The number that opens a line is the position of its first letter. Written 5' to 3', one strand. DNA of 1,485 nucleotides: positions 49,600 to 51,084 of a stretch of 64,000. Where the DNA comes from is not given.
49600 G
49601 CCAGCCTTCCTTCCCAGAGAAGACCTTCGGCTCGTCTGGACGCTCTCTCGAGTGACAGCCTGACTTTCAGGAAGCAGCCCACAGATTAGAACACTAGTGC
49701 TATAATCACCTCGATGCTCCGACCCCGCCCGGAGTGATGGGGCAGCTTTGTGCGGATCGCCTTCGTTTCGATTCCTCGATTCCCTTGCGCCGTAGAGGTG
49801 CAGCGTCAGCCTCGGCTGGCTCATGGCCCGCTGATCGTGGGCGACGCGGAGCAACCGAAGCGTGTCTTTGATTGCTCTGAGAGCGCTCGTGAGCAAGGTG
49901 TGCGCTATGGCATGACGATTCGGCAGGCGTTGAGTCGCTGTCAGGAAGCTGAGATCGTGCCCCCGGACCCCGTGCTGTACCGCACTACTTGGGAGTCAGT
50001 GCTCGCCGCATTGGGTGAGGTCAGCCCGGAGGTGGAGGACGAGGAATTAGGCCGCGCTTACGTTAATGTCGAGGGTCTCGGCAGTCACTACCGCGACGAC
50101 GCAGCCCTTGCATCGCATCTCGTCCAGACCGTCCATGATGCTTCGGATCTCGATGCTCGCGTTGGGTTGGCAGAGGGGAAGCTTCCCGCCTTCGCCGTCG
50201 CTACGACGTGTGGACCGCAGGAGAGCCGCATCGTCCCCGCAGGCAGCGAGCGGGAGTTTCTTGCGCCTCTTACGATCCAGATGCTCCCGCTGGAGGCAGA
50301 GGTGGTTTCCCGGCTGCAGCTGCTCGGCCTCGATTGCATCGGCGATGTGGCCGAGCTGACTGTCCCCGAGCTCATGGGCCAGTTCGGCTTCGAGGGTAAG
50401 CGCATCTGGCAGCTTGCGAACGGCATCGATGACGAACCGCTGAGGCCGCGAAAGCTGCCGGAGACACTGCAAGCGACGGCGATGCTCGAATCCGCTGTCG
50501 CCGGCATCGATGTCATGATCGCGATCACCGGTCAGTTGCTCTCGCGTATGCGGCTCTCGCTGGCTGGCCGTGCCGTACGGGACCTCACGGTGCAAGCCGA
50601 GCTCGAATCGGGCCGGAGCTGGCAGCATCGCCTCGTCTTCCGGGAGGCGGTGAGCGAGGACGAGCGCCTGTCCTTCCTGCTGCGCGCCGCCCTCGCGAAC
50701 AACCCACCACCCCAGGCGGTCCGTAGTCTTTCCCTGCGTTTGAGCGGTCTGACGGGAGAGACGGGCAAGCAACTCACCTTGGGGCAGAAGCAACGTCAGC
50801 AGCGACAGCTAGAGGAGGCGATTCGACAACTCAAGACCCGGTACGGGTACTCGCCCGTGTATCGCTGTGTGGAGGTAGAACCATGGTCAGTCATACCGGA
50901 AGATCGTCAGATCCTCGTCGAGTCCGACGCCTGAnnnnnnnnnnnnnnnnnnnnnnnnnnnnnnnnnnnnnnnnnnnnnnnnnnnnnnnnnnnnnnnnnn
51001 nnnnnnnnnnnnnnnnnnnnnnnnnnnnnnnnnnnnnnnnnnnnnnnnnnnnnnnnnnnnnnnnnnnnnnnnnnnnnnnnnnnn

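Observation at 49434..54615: imuB-dnaE2 mutasome cassette bracketed by tRNA-Gly and a 46-nt direct repeat of its 3' end, without integrase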

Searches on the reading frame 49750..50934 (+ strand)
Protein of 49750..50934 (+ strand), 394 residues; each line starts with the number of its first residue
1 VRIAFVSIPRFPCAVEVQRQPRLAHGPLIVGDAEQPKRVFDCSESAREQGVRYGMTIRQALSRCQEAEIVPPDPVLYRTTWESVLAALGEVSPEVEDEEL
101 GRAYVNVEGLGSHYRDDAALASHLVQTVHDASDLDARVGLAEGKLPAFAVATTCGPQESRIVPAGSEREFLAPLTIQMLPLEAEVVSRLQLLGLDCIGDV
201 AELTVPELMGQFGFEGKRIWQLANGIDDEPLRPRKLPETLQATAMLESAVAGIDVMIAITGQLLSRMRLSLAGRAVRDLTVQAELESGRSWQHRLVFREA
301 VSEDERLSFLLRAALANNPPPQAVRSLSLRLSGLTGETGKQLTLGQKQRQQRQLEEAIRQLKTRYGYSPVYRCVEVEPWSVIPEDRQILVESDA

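Call 7: search_protein_families(library=pfam, proteins=[window:49750-50934:+], max_evalue=0.01)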
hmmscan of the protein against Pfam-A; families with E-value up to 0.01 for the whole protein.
window:49750-50934:+ (394 aa): 2 families
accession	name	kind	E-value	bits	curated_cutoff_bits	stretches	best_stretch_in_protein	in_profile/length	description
PF00817.25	IMS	-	1.8e-24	86.8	23.2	1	9-147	4-143/148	impB/mucB/samB family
PF11799.13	IMS_C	-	0.0065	17.3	20.7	0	260-344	28-109/109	impB/mucB/samB family C-terminal domain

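Call 9: find_encoding_contigs(protein=window:49750-50934:+, flank=10000, max_places=6)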
Protein window:49750-50934:+ (394 aa): no gene with exactly this product is on record in the collection.

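Call 13: search_protein_families(library=ncbifam, proteins=[window:49750-50934:+], max_evalue=1)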
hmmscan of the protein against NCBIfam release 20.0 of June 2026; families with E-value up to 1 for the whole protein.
window:49750-50934:+ (394 aa): 11 families
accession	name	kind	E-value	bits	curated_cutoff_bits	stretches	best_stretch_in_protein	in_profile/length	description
NF002882.0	PRK03348.1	equivalog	1.2e-33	116.6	389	1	11-355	15-365/461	DNA polymerase IV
NF003015.0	PRK03858.1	subfamily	2.8e-32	112.3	367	1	11-376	17-386/399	DNA polymerase IV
NF002848.0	PRK03103.1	subfamily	6.1e-31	107.3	381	1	3-381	6-397/410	DNA polymerase IV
NF002677.0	PRK02406.1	equivalog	2.7e-28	99.1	256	1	3-337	8-346/357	DNA polymerase IV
NF002751.0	PRK02794.1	equivalog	1.4e-27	96.7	371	1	2-373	39-415/425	DNA polymerase IV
NF002883.0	PRK03352.1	equivalog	3.9e-23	82.2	330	1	6-231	10-236/347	DNA polymerase IV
NF002492.0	PRK01810.1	equivalog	6.3e-20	71.3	399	1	6-371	15-390/412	DNA polymerase IV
NF010731.0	PRK14133.1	equivalog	5.5e-16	58.7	362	1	3-347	5-349/352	DNA polymerase IV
NF002292.0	PRK01216.1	equivalog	7.9e-14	51.4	339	1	2-235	2-241/351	DNA polymerase IV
NF002955.0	PRK03609.1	subfamily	7.7e-06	25.1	431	1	5-145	4-144/422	translesion error-prone DNA polymerase V subunit UmuC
NF042987.1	OGOR_delta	exception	0.13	12.5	125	1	35-73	43-82/89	2-oxoglutarate ferredoxin oxidoreductase subunit delta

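Call 89: search_solved_structures(query=window:49750-50931:+, max_evalue=0.00001, show_alignments=2)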
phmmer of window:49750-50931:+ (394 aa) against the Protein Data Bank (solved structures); distinct sequences matched with E-value up to 0.00001: 54.
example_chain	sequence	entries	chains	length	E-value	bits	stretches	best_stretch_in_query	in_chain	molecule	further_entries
6juq_A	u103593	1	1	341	2.1e-17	66.6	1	3-240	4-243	DNA polymerase IV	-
6jup_F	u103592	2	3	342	2.1e-17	66.6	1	3-240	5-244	DNA polymerase IV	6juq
7yll_A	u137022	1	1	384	4.2e-16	62.3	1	3-247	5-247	DNA polymerase IV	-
4r8u_B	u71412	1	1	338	6.8e-16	61.6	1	3-240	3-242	DNA polymerase IV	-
4r8u_A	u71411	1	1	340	6.8e-16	61.6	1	3-240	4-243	DNA polymerase IV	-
4ir1_F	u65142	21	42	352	7.5e-16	61.5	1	3-241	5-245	DNA polymerase IV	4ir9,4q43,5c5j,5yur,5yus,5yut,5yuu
4irc_F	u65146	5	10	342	9.5e-16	61.1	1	3-240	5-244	DNA polymerase IV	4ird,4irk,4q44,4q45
6juo_A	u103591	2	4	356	2.5e-13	53.2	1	5-214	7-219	DNA polymerase IV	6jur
4dez_A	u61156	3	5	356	2.8e-13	53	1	5-214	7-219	DNA polymerase IV 1 | DNA polymerase IV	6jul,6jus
6jum_A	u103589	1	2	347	1.5e-12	50.6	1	5-214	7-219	DNA polymerase IV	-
6jun_F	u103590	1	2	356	1.7e-12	50.4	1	5-214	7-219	DNA polymerase IV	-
3gqc_A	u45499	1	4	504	9.8e-10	41.3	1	38-241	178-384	DNA repair protein REV1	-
4f4y_A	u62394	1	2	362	2.1e-09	40.3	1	3-235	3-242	DNA polymerase IV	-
4f4w_A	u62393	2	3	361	2.2e-09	40.2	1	3-235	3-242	DNA polymerase IV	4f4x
3pr4_A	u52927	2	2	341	2.5e-09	40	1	3-235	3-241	DNA polymerase IV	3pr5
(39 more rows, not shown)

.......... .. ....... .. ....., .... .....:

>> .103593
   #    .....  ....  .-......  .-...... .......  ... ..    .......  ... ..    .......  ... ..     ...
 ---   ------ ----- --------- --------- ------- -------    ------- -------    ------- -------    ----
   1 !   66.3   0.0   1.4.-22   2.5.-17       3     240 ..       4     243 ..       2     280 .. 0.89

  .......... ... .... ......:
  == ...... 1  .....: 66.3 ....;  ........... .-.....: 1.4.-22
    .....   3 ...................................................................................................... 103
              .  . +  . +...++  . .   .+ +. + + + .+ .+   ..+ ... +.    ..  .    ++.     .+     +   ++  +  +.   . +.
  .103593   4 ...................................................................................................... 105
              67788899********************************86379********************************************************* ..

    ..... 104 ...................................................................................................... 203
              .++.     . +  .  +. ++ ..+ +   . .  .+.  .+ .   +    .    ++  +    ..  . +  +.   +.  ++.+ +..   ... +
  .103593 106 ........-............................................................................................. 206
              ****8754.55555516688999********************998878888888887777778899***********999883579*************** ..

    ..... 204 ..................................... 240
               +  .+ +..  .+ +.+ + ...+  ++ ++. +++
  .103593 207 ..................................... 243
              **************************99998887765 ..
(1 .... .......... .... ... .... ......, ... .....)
